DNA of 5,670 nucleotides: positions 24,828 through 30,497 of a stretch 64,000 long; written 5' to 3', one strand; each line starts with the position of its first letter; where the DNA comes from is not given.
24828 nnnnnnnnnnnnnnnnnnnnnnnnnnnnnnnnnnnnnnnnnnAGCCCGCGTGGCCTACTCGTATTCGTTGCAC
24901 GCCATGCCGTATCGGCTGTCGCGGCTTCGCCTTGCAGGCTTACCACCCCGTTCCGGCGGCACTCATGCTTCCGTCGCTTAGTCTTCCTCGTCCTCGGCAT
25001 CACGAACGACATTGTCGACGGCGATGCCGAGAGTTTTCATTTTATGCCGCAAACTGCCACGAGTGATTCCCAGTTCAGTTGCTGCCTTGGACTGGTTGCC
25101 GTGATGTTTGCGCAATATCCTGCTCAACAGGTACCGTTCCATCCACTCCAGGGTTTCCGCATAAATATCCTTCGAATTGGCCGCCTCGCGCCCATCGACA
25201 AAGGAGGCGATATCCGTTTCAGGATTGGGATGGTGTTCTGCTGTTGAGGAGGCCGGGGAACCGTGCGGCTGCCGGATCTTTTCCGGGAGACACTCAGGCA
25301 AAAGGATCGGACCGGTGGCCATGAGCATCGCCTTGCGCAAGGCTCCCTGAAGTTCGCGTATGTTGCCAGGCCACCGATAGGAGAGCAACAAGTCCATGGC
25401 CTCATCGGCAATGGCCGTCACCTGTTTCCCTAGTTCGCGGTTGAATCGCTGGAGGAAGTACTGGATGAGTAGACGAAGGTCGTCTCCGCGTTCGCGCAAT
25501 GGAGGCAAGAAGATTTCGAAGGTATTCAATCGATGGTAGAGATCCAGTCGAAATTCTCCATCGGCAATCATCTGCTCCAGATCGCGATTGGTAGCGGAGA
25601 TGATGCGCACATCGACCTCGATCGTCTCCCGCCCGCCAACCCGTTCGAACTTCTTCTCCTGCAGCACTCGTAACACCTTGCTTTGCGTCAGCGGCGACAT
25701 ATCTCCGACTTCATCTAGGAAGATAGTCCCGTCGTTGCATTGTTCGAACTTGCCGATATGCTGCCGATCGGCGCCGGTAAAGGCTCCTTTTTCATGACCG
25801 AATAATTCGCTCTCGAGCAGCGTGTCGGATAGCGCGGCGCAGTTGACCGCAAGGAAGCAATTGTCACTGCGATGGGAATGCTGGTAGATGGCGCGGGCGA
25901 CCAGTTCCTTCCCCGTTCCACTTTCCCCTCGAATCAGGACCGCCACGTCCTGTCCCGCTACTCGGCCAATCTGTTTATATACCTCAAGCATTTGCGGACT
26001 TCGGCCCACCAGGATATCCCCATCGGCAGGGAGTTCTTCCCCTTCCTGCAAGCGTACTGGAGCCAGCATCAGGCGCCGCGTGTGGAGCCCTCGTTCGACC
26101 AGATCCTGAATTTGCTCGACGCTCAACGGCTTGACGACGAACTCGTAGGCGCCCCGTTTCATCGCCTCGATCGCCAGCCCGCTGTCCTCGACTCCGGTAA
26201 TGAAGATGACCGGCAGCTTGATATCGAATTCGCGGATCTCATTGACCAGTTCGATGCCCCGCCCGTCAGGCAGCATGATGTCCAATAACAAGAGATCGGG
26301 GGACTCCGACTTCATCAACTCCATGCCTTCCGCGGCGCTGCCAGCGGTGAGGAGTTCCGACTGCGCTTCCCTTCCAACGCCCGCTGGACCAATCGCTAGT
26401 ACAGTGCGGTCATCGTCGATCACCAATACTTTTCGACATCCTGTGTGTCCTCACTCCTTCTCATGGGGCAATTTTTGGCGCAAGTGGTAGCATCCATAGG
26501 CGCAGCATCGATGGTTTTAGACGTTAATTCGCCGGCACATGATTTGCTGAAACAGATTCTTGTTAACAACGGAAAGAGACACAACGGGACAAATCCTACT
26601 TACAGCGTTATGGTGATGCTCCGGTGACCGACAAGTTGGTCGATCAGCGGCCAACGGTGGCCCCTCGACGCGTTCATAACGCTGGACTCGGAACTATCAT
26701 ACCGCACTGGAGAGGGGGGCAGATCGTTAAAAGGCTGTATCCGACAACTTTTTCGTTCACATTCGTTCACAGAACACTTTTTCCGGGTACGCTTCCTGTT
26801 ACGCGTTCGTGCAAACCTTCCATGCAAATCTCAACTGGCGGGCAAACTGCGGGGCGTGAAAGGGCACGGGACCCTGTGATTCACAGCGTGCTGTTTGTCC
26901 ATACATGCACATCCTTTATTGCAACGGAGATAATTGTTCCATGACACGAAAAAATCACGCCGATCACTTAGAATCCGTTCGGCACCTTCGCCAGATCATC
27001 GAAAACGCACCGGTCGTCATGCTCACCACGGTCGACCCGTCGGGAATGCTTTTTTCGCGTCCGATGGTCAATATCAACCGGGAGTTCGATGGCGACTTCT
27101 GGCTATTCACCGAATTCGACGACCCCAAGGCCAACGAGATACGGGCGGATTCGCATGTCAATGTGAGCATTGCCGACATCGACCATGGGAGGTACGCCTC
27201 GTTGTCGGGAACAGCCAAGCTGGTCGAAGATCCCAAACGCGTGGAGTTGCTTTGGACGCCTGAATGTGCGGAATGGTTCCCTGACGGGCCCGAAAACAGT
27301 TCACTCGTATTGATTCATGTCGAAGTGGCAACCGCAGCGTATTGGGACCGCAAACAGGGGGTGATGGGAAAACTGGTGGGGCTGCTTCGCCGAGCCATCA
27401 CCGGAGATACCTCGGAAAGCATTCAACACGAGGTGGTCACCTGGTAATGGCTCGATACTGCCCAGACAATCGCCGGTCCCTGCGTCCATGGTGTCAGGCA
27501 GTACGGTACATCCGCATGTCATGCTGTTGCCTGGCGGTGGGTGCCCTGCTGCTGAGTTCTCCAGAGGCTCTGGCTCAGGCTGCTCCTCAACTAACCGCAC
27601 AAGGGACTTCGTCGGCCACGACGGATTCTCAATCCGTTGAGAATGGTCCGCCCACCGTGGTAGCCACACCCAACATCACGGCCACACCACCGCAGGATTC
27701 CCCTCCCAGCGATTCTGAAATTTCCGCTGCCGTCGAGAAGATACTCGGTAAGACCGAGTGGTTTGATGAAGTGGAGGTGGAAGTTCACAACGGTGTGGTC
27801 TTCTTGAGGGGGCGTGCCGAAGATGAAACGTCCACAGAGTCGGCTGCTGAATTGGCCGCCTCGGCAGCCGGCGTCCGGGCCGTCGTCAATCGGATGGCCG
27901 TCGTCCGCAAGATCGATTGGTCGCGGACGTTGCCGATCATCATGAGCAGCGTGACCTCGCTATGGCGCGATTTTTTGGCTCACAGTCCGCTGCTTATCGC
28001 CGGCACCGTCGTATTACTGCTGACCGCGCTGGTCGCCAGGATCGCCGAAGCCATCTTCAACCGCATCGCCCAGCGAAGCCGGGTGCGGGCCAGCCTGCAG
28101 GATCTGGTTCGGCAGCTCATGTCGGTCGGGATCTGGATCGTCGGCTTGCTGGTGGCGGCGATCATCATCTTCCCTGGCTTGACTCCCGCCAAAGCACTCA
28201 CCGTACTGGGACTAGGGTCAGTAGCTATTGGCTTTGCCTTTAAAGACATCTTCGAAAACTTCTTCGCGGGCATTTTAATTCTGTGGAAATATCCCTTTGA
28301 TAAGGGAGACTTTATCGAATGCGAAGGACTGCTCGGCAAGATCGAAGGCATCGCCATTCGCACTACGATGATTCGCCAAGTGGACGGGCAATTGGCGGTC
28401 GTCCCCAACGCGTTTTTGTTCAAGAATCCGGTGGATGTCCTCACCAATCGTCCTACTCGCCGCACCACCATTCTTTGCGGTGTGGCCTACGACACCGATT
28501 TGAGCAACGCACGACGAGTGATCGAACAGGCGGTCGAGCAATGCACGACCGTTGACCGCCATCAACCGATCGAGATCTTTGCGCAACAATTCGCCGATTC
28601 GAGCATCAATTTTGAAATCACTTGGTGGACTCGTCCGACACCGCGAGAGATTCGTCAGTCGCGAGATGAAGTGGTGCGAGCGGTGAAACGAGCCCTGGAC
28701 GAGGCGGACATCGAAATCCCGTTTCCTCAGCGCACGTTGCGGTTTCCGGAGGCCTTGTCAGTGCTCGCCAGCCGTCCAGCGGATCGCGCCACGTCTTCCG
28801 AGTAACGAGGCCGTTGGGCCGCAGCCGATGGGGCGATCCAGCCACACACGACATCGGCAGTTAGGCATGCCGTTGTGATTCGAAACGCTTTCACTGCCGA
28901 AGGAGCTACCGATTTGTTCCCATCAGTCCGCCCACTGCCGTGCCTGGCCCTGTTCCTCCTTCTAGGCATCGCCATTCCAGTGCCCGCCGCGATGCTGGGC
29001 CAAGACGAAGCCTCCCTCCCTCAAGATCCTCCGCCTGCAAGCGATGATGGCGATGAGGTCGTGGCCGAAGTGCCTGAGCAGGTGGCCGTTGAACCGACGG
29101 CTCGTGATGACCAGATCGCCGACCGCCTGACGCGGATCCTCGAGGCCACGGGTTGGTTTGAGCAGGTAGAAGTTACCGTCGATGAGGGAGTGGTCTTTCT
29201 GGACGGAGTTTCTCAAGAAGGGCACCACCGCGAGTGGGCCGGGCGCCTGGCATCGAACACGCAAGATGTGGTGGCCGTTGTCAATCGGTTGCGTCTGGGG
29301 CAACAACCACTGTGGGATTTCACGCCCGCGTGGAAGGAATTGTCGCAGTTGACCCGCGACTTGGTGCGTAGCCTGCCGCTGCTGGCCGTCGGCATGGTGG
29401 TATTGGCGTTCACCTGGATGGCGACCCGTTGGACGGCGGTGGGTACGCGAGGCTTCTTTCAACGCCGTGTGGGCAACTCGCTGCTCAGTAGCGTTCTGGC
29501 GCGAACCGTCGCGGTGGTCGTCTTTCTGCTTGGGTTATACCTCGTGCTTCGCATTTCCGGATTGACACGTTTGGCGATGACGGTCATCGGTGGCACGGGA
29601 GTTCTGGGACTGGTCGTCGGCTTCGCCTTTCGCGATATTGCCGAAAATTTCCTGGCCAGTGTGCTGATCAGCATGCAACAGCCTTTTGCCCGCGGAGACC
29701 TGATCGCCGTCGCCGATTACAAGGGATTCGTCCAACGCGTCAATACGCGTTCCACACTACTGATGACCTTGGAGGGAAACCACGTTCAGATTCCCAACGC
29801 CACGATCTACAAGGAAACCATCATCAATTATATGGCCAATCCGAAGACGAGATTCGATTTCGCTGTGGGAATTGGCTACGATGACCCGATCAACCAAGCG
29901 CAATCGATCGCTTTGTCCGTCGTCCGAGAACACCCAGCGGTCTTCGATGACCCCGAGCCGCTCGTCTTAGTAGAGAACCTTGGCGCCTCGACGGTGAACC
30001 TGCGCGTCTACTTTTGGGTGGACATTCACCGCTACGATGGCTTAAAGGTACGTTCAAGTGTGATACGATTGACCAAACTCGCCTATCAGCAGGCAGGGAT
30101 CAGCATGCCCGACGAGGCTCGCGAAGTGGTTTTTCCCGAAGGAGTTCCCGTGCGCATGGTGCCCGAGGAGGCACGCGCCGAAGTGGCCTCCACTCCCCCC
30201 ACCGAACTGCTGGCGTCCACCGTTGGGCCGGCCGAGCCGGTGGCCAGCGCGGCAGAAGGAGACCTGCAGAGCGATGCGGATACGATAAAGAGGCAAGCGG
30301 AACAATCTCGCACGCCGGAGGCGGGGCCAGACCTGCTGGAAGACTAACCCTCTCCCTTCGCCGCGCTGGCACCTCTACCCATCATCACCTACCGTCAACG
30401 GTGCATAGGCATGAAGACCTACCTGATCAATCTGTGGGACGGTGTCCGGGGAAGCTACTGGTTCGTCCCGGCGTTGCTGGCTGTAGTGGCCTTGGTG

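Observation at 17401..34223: Candidate sigma-54-driven general/osmotic stress regulon with its own phosphorelay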

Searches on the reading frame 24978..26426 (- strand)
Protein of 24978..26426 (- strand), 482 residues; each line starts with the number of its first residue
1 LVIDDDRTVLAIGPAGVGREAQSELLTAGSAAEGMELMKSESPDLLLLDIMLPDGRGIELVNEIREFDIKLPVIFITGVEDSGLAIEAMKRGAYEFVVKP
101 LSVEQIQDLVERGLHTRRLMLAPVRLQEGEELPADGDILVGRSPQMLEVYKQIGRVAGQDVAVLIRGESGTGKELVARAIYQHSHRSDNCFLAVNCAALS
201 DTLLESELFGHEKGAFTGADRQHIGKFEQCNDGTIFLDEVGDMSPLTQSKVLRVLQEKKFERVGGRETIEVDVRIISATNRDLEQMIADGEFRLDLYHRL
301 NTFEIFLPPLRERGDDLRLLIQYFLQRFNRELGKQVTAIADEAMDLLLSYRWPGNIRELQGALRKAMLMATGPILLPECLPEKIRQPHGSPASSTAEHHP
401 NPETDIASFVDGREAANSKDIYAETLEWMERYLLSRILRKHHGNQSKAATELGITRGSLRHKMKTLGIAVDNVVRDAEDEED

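Call 5: search_protein_families(library=pfam, proteins=[window:24978-26426:-], max_evalue=0.01)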
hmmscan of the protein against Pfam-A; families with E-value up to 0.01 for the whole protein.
window:24978-26426:- (482 aa): 9 families
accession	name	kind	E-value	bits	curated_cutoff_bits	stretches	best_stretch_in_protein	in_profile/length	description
PF00158.32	Sigma54_activat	-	6e-73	244.5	20.2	1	139-305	1-167/168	Sigma-54 interaction domain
PF25601.1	AAA_lid_14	-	5.5e-25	87.4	27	1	311-393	1-83/87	AAA+ ATPase lid domain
PF00072.30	Response_reg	-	6.2e-22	78.3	30.2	1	1-110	2-110/111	Response regulator receiver domain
PF14532.12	Sigma54_activ_2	-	1.7e-19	70.9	25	1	140-310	1-138/138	Sigma-54 interaction domain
PF02954.25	HTH_8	-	1.5e-10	41.1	22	1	426-464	2-40/42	Bacterial regulatory protein, Fis family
PF13191.12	AAA_16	-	5.3e-06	27.5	32.6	1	139-215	2-85/167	AAA ATPase domain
PF07728.20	AAA_5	-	2.2e-05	24.9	22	1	163-281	2-123/139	AAA domain (dynein-related subfamily)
PF00004.35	AAA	-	0.00034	21.5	21.2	1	163-283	1-111/131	ATPase family associated with various cellular activities (AAA)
PF20720.3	nSTAND3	-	0.0033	17.6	27.2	0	150-186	7-43/155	Novel STAND NTPase 3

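Call 18: find_related_loci(query=window:24978-26426:-, collection=genome_contigs, flank=10000)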
Query window:24978-26426:- (482 aa) in genome_contigs; peptide patterns used: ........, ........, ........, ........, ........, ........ (x = any residue, [..] = any of these).
204 stretches matched a pattern; 32 encode a relative of the query (tblastn E <= 1e-3); 32 distinct loci.
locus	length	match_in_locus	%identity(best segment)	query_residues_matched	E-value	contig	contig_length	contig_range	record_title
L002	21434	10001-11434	66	1-480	0e+0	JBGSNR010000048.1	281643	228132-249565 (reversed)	MAG: Pirellulaceae bacterium isolate JTS-AC260 k141_2328675, whole genome shotgun sequence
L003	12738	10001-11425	61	1-474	0e+0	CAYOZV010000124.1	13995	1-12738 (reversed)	MAG TPA_asm: uncultured Pirellulaceae bacterium isolate SRP268394_co2_87 genome assembly, contig: NODE_6763_length_13995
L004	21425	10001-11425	61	1-474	0e+0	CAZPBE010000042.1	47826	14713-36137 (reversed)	MAG TPA_asm: uncultured Pirellulaceae bacterium isolate SRP268394_co2_197 genome assembly, contig: NODE_902_length_47826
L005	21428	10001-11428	60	1-474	0e+0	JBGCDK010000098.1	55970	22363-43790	MAG: Mariniblastus sp. isolate SGMAG-75 contig98, whole genome shotgun sequence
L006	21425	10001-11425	60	1-474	0e+0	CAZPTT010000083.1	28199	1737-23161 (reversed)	MAG TPA_asm: uncultured Pirellulaceae bacterium isolate SRP268394_co2_159 genome assembly, contig: NODE_2362_length_2819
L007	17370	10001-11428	60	1-474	0e+0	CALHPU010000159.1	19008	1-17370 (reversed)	MAG: uncultured Pirellulaceae bacterium isolate L4_Bin_METABAT__57_1 genome assembly, contig: c_000000289978, whole geno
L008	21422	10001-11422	59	1-474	0e+0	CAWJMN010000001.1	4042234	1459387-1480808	MAG: uncultured Planctomycetaceae bacterium isolate MFD02832.bin.1.28 genome assembly, contig: contig_4673, whole genome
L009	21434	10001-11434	54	1-474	2e-163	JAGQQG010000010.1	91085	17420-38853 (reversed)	MAG: Planctomycetaceae bacterium isolate HKST-UBA60 NODE_10_length_91085_cov_6.297600, whole genome shotgun sequence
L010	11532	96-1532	53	1-480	3e-156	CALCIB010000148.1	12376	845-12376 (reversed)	MAG TPA_asm: uncultured Planctomycetales bacterium isolate SRR3997478_bin.0_CONCOCT_v1.1_MAG genome assembly, contig: ER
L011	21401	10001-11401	52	1-471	1e-153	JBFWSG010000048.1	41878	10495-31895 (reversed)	MAG: Pirellulales bacterium isolate CA_2019_TPBF_224 NODE_5566_length_41878_cov_24.562717_TPBF, whole genome shotgun seq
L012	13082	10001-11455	60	1-474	0e+0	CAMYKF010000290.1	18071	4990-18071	MAG: uncultured Pirellulaceae bacterium isolate FCS_M_Planctomycetota_04 genome assembly, contig: scaffold_2672, whole g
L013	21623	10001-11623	55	1-474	2e-138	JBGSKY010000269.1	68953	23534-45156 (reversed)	MAG: Pirellulaceae bacterium isolate JTS-AC193 k141_2246529, whole genome shotgun sequence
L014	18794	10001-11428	69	1-477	0e+0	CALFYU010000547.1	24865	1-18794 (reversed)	MAG TPA_asm: uncultured Planctomycetaceae bacterium isolate SRR7515931_bin.100_CONCOCT_v1.1_MAG genome assembly, contig:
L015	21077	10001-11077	52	24-386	2e-124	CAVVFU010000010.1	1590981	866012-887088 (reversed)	MAG: uncultured Gemmataceae bacterium isolate MFD01716.bin.3.101 genome assembly, contig: contig_26164, whole genome sho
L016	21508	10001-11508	49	1-478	4e-118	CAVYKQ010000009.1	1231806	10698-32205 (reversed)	MAG: Pirellulaceae bacterium isolate MFD03804.bin.2.65 genome assembly, contig: contig_6903, whole genome shotgun sequen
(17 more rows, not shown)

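Call 38: search_protein_families(library=ncbifam, proteins=[window:24978-26426:-], max_evalue=0.01)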
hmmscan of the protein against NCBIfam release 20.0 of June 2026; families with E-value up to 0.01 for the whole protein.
window:24978-26426:- (482 aa): 113 families (the best 25 are shown)
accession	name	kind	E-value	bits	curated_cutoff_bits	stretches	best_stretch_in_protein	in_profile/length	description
TIGR01818.1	ntrC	equivalog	6.3e-131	437.4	558.6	1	1-466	2-463/463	nitrogen regulation protein NR(I)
NF008469.0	PRK11361.1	equivalog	3.5e-129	431.5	714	1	2-469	9-457/461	acetoacetate metabolism transcriptional regulator AtoC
TIGR02915.1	PEP_resp_reg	equivalog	2.6e-114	382.5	502.6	1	21-378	19-380/445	PEP-CTERM-box response regulator transcription factor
NF008176.1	PRK10923.1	equivalog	3e-110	369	620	1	3-468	9-468/469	nitrogen regulation protein NR(I)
TIGR01817.1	nifA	equivalog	2.1e-107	360.1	528.85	1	130-471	189-532/534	nif-specific transcriptional activator NifA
NF051870.1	NAssimRespRegNtrX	equivalog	8.4e-102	341.4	600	1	2-468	6-452/452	nitrogen assimilation response regulator NtrX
NF007689.0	PRK10365.1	equivalog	1.7e-101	340.2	760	1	2-462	10-438/441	sigma-54-dependent response regulator transcription factor ZraR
NF003451.0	PRK05022.1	equivalog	1.7e-100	337.2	476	1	134-469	187-511/512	nitric oxide reductase transcriptional regulator NorR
NF038308.1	RNA_repair_RtcR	equivalog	8.8e-98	328.4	650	1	90-460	131-505/530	RNA repair transcriptional activator RtcR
NF041946.1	LuxO_transreg_Vib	equivalog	5e-97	325.6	800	1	28-465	26-459/463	quorum-sensing sigma-54 dependent transcriptional regulator LuxO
NF050807.1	TransRegFlbDCaul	equivalog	9.6e-97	324.7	750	1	30-465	32-437/454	sigma-54-dependent transcriptional regulator FlbD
NF041552.1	TF_PrdR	equivalog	7.6e-96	321.7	795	1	138-465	268-575/577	sigma-54 dependent transcriptional regulator PrdR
NF011958.0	PRK15429.1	equivalog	1.1e-89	302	830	1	137-399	379-641/692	formate hydrogenlyase transcriptional activator FlhA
TIGR02974.1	phageshock_pspF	equivalog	8.5e-88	294.8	443.55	1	139-464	1-334/336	phage shock protein operon transcriptional activator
NF011695.0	PRK15115.1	equivalog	1.8e-86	290.6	763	1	2-375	11-373/445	two-component system response regulator GlrR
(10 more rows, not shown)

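Call 55: search_protein_families(library=pfam, alignment_id=A2, max_evalue=0.001)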
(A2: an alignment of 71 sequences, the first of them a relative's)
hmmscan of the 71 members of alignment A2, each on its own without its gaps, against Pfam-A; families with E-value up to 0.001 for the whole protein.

A. member 1, L005:15950-18865:+ (971 aa): 3 families
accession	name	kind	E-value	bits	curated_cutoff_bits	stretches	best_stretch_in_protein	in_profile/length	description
PF00069.31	Pkinase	-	8.8e-39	133.9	31.7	1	68-339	1-253/263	Protein kinase domain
PF07714.23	PK_Tyr_Ser-Thr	-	7.4e-23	81.6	23.1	1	70-337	3-248/258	Protein tyrosine and serine/threonine kinase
PF19363.4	DUF5939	-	9.7e-12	45.1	22.5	1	556-667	15-127/281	Family of unknown function (DUF5939)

B. families by the number of members that match (of 71 scanned): 39 families (the first 25 are shown)
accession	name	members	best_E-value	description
PF00072.30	Response_reg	7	1.7e-44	Response regulator receiver domain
PF01679.22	Pmp3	5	1.1e-21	Proteolipid membrane potential modulator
PF01627.28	Hpt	5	2.1e-14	Hpt domain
PF00158.32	Sigma54_activat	4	6.8e-69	Sigma-54 interaction domain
PF25601.1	AAA_lid_14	4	1.5e-26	AAA+ ATPase lid domain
PF09537.16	DUF2383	4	8.8e-22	Domain of unknown function (DUF2383)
PF14532.12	Sigma54_activ_2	4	3.6e-20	Sigma-54 interaction domain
PF02954.25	HTH_8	4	4.3e-13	Bacterial regulatory protein, Fis family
PF02518.31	HATPase_c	3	3.4e-30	Histidine kinase-, DNA gyrase B-, and HSP90-like ATPase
PF00989.32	PAS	3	7.3e-30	PAS fold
PF04972.22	BON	3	2e-28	BON domain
PF13426.13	PAS_9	3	2.3e-28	PAS domain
PF00512.31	HisKA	3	3.3e-22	His Kinase A (phospho-acceptor) domain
PF08448.16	PAS_4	3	3.7e-20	PAS fold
PF13672.11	PP2C_2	3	1e-14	Protein phosphatase 2C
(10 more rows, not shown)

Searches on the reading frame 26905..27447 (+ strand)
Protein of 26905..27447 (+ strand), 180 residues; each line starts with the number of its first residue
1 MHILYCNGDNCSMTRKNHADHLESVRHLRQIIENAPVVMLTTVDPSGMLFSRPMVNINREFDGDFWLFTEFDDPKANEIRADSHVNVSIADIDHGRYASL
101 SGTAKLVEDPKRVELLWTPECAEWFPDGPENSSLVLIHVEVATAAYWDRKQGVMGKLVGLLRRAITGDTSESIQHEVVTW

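Call 6: search_protein_families(library=pfam, proteins=[window:26905-27447:+], max_evalue=0.01)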
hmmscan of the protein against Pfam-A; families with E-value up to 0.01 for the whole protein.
window:26905-27447:+ (180 aa): 2 families
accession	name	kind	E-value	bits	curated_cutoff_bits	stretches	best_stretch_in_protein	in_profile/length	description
PF16242.11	Pyrid_ox_like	-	2e-38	131.7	28.8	1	23-169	1-147/149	Pyridoxamine 5'-phosphate oxidase like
PF01243.27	PNPOx_N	-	2.2e-16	60.7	28.1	1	27-147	4-119/120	Pyridoxamine 5'-phosphate oxidase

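Call 38: search_protein_families(library=ncbifam, proteins=[window:26941-27447:+], max_evalue=0.01)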
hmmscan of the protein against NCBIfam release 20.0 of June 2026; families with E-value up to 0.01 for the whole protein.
window:26941-27447:+ (168 aa): 3 families
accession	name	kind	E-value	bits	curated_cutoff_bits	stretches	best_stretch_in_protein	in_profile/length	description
TIGR03618.1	Rv1155_F420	subfamily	1.3e-09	38.3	79.05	1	16-102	1-88/127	TIGR03618 family F420-dependent PPOX class oxidoreductase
TIGR00558.3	pdxH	equivalog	0.0033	17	180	1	20-97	18-94/190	pyridoxamine 5'-phosphate oxidase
TIGR03667.1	Rv3369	hypoth_equivalog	0.0084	16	125.3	0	20-98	11-88/130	TIGR03667 family PPOX class F420-dependent oxidoreductase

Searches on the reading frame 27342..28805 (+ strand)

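Call 6: search_protein_families(library=pfam, proteins=[window:27342-28805:+], max_evalue=0.01)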
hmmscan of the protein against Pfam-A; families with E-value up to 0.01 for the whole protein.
window:27342-28805:+ (487 aa): 5 families
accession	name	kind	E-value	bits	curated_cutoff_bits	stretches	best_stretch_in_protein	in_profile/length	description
PF00924.24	MS_channel_2nd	-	5.8e-17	62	20.2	1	302-364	1-63/68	Mechanosensitive ion channel, beta-domain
PF21082.3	MS_channel_3rd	-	1.9e-13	51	21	1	379-459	5-88/88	Mechanosensitive ion channel MscS, C-terminal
PF04972.22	BON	-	5.5e-12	46.2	27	1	123-188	1-68/69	BON domain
PF11992.13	TgpA_N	-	0.00065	19.2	30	1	47-288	41-191/333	TgpA N-terminal domain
PF05552.17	MS_channel_1st_1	-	0.0029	17.9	22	1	204-248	3-47/50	Mechanosensitive ion channel, conserved TM helix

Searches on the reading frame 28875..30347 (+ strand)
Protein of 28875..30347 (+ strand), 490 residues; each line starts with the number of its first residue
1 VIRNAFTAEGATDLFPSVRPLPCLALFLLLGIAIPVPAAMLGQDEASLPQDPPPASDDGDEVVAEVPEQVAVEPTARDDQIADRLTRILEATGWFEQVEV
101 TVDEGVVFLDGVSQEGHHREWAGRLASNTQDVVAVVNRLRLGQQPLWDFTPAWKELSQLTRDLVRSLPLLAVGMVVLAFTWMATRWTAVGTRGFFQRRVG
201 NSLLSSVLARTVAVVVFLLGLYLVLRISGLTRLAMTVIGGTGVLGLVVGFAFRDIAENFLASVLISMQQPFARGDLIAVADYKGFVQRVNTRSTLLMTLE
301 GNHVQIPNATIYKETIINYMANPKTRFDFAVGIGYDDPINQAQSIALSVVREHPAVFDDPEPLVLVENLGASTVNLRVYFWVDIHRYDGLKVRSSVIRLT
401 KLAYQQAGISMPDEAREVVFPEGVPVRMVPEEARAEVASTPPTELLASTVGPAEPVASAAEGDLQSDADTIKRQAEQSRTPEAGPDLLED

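Call 6: search_protein_families(library=pfam, proteins=[window:28875-30347:+], max_evalue=0.01)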
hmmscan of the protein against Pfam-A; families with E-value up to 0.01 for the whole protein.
window:28875-30347:+ (490 aa): 3 families
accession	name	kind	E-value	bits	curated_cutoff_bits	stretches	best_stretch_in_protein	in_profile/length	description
PF00924.24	MS_channel_2nd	-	5.4e-16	58.9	20.2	1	254-319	1-66/68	Mechanosensitive ion channel, beta-domain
PF21082.3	MS_channel_3rd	-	1.9e-10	41.4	21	1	328-411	2-88/88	Mechanosensitive ion channel MscS, C-terminal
PF04972.22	BON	-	4.3e-09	37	27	1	78-142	2-68/69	BON domain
